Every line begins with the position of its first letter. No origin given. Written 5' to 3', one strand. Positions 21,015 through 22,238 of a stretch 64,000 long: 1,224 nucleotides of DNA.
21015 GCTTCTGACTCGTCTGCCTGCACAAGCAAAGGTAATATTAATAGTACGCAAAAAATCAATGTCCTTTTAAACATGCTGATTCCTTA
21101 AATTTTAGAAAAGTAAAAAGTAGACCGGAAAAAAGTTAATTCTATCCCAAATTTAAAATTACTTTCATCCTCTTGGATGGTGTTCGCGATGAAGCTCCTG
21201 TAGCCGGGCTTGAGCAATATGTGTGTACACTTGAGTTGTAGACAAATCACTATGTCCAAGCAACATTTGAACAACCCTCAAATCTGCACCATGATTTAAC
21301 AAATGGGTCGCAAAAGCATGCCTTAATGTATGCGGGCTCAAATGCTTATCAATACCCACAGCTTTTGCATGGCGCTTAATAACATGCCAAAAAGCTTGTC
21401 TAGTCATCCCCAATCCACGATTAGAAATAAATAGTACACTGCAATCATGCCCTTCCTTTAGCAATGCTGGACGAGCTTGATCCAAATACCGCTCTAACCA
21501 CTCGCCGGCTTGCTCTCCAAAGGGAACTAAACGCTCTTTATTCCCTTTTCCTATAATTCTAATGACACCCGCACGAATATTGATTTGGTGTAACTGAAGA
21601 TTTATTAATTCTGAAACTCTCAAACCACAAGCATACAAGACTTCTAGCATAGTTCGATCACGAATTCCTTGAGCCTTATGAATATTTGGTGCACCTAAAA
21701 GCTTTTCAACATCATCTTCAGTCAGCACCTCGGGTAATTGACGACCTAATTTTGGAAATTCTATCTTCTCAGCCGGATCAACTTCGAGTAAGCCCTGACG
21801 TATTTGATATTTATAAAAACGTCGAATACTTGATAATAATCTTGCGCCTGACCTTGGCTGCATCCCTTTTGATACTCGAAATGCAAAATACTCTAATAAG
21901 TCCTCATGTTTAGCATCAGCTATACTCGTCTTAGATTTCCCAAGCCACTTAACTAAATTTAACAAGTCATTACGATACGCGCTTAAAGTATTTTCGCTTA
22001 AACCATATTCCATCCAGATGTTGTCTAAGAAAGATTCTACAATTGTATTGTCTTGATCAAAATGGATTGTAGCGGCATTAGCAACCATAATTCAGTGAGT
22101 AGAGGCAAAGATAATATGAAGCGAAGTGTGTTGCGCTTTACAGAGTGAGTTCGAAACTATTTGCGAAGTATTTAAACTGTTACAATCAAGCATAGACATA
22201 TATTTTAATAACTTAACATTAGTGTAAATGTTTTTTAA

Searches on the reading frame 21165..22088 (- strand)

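Call 25: search_protein_families(library=pfam, proteins=[window:21165-22088:-], max_evalue=0.00001)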
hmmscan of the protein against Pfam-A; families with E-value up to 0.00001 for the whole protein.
window:21165-22088:- (307 aa): 2 families
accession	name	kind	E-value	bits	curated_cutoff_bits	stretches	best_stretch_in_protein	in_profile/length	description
PF00589.27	Phage_integrase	-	8.1e-56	188.9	27.1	1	121-293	2-170/172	Phage integrase family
PF02899.23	Phage_int_SAM_1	-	1.1e-19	70.9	22.3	1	17-99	1-83/83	Phage integrase, N-terminal SAM-like domain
